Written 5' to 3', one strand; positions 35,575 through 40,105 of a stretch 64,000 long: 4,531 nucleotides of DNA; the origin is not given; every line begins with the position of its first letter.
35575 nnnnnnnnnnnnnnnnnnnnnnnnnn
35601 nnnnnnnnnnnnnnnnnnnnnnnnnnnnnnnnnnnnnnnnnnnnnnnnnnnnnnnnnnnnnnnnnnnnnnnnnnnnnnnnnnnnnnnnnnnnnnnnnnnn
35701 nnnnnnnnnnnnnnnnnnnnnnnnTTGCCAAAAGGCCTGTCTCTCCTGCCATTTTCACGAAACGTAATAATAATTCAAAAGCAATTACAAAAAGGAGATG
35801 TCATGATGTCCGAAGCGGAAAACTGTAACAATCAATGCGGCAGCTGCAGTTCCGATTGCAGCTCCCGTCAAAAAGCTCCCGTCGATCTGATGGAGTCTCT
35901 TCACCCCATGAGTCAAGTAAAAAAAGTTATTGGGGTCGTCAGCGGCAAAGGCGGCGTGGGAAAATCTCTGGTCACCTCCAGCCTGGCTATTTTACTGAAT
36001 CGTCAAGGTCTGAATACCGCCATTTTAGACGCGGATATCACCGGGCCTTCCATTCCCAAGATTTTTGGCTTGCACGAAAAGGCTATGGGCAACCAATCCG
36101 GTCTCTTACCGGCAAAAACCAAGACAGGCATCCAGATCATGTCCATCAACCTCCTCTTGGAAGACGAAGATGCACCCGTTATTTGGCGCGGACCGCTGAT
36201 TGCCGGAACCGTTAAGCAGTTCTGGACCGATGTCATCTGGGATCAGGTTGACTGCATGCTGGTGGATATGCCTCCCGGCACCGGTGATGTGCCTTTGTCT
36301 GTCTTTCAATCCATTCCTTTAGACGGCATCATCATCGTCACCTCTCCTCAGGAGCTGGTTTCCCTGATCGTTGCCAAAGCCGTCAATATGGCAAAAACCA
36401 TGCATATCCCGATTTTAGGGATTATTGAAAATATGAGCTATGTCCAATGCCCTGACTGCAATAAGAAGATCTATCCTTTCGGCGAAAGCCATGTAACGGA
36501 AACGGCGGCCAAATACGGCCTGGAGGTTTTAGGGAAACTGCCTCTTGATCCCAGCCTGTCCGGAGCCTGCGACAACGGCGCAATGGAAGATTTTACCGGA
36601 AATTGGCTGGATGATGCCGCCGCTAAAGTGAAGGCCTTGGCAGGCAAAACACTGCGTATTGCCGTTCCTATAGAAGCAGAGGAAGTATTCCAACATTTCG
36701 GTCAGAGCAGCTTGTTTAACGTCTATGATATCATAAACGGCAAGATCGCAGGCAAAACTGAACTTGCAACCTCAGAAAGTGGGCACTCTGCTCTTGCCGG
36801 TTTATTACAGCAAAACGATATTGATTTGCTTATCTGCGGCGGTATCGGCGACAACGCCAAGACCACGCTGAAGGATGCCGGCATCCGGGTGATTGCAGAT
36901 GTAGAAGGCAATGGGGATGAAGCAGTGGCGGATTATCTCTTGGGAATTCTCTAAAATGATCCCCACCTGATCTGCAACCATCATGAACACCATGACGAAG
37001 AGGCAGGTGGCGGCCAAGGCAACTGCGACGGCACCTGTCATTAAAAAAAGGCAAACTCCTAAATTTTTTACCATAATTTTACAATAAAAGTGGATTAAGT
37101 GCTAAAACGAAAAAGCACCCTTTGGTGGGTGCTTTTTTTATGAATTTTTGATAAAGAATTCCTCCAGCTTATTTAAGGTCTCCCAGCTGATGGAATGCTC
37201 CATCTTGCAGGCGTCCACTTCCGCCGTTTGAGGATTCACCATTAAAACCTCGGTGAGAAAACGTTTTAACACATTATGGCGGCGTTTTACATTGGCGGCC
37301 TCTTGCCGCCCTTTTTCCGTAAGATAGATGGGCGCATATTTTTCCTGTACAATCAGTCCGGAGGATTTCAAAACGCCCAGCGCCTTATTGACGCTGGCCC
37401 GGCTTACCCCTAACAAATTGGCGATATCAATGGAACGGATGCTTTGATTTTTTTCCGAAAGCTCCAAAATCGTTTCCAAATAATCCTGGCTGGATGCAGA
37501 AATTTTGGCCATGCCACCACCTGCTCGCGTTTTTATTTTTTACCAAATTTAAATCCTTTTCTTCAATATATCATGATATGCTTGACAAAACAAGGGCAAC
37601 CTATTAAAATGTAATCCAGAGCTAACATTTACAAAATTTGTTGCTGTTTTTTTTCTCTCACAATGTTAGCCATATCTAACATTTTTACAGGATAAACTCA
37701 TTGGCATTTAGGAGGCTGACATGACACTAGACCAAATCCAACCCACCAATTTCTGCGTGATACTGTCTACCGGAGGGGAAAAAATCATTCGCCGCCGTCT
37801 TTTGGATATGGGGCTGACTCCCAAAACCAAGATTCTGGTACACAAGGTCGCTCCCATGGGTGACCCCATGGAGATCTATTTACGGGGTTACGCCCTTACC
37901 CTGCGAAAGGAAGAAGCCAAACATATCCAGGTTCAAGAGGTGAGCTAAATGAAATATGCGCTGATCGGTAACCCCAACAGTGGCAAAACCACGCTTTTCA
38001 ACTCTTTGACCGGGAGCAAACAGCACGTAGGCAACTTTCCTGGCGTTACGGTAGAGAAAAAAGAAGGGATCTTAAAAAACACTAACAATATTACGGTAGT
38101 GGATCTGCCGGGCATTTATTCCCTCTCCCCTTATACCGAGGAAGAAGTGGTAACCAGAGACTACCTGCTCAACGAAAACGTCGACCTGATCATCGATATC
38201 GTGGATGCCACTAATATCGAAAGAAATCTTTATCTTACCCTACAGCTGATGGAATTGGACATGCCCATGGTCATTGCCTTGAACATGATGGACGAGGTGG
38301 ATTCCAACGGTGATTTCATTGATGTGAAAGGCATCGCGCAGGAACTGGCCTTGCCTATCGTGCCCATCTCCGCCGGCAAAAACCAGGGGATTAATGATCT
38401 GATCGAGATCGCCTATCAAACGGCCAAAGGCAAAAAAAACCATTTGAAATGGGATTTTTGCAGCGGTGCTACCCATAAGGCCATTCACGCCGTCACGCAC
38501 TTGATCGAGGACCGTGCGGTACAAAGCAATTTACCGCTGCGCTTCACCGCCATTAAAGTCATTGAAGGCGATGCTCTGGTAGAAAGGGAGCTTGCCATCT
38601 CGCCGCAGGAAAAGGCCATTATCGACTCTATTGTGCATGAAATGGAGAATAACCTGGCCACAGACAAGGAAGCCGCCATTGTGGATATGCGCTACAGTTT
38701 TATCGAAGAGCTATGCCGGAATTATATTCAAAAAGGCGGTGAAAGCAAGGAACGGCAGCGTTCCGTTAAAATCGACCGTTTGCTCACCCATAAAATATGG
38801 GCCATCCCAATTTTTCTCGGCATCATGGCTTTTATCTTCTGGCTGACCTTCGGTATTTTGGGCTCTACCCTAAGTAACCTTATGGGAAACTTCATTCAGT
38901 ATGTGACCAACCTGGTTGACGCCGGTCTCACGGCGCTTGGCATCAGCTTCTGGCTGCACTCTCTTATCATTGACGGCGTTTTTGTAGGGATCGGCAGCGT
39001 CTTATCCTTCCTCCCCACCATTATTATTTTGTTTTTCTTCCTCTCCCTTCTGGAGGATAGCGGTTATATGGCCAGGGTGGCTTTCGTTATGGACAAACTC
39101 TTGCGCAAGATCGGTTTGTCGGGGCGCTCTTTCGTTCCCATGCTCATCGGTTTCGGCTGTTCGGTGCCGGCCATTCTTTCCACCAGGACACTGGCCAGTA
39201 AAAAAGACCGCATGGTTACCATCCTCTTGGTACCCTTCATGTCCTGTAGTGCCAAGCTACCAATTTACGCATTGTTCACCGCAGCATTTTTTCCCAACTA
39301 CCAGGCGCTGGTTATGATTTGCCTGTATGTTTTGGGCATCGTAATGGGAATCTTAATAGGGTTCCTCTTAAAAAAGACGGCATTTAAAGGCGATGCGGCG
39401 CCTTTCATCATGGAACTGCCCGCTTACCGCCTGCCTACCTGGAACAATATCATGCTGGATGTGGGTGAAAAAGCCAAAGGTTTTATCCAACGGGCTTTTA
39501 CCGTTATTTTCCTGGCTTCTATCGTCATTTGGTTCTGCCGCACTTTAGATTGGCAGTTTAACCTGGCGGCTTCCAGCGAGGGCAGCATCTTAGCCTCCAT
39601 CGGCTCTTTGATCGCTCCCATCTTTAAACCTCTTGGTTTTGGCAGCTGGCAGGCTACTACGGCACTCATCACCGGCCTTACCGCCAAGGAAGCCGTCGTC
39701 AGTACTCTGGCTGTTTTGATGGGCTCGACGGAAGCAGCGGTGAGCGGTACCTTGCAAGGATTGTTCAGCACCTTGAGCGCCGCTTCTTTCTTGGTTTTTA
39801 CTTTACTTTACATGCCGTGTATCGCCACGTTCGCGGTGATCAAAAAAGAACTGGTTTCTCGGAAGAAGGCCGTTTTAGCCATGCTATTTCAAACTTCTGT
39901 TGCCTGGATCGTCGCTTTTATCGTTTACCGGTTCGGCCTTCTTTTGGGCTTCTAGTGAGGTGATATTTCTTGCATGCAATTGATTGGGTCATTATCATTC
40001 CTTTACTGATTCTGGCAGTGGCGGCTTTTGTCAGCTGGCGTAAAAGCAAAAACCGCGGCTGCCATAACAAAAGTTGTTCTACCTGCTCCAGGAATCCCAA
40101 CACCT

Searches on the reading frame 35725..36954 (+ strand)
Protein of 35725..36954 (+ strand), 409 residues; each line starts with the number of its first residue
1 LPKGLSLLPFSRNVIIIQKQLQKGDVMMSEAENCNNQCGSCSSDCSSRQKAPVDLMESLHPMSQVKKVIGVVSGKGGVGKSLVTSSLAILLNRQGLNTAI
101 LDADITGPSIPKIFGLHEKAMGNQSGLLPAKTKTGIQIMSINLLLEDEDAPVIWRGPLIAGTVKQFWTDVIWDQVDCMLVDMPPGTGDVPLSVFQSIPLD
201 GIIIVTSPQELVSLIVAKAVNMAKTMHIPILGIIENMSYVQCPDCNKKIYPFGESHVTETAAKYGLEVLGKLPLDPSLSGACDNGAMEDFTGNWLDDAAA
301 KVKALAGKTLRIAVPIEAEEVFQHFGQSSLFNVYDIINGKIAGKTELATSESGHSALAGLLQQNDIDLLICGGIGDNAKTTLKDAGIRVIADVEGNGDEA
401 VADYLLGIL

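Call 4: search_protein_families(library=pfam, proteins=[window:35725-36954:+])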
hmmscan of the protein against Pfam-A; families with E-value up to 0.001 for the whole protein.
window:35725-36954:+ (409 aa): 5 families
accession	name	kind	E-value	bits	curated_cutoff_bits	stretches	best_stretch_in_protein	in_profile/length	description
PF10609.15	ParA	-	6e-89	298.1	27.1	1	64-286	1-223/246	NUBPL iron-transfer P-loop NTPase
PF02579.22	Nitro_FeMo-Co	-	1.8e-17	63.8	26.3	1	319-404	3-92/94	Dinitrogenase iron-molybdenum cofactor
PF01656.29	CbiA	-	1.7e-10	41.4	25.4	1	69-279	1-116/125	CobQ/CobB/MinD/ParA nucleotide binding domain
PF03308.22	MeaB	-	0.0002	20.9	23.1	1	46-107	13-73/273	Methylmalonyl Co-A mutase-associated GTPase MeaB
PF02374.21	ArsA_ATPase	-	0.00025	20.8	24.3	1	71-114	5-47/305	Anion-transporting ATPase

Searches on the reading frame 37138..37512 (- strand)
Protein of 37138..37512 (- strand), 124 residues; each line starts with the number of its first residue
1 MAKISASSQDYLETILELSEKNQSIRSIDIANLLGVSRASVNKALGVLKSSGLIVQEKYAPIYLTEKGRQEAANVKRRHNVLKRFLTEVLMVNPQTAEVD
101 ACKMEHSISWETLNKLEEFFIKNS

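Call 16: search_protein_families(library=pfam, proteins=[window:37138-37512:-], max_evalue=0.0001)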
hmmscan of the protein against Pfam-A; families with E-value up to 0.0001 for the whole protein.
window:37138-37512:- (124 aa): 4 families
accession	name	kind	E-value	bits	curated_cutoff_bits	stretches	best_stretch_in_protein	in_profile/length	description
PF02742.21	Fe_dep_repr_C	-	2.2e-18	66.4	27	1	65-119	1-55/70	Iron dependent repressor, metal binding and dimerisation domain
PF01325.25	Fe_dep_repress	-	8.5e-12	45.5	26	1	4-59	2-57/60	Iron dependent repressor, N-terminal DNA binding domain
PF13545.12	HTH_Crp_2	-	2.3e-06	27.9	27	1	26-58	24-56/70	Crp-like helix-turn-helix domain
PF24409.1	wHTH-PRTase_assc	-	1.4e-05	25.5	27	1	18-82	4-65/83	wHTH-PRTase associated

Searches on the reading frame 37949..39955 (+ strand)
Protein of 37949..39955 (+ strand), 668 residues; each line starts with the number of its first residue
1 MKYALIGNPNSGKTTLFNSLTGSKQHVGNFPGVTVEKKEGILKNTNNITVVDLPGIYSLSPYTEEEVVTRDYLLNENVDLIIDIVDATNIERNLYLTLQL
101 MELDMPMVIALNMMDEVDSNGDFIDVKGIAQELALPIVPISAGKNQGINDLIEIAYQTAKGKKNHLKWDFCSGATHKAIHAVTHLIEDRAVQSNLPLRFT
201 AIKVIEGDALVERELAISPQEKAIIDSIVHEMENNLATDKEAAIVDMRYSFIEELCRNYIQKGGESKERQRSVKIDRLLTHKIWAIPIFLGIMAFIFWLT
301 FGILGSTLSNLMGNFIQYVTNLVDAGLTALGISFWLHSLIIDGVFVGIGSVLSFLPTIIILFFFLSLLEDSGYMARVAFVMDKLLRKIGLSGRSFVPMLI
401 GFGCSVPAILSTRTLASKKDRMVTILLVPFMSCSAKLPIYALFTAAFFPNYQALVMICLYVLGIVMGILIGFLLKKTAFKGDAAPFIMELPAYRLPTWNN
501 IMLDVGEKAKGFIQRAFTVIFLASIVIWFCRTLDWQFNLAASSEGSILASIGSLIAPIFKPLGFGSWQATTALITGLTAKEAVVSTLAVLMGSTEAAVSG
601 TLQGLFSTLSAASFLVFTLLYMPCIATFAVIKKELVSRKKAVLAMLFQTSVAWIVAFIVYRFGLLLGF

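Call 16: search_protein_families(library=pfam, proteins=[window:37949-39955:+], max_evalue=0.0001)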
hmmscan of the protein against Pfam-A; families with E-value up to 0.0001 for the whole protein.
window:37949-39955:+ (668 aa): 6 families
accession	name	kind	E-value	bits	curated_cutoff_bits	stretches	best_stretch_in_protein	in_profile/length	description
PF02421.24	FeoB_N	-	3.4e-65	218.8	27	1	2-153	2-154/156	Ferrous iron transport protein B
PF07670.19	Gate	-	2.4e-39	134.4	29.6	2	351-446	1-103/104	Nucleoside recognition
PF01926.29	MMR_HSR1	-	9.2e-22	77.7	21.9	1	3-112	2-112/113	50S ribosome-binding GTPase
PF07664.17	FeoB_C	-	2.3e-20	72.5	26.6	1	456-507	1-53/54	Ferrous iron transport protein B C terminus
PF17910.6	FeoB_Cyto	-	3.7e-16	59.8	23.4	1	176-259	6-88/90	FeoB cytosolic helical domain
PF00009.33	GTP_EFTU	-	8.3e-06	26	26.5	0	43-157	66-184/188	Elongation factor Tu GTP binding domain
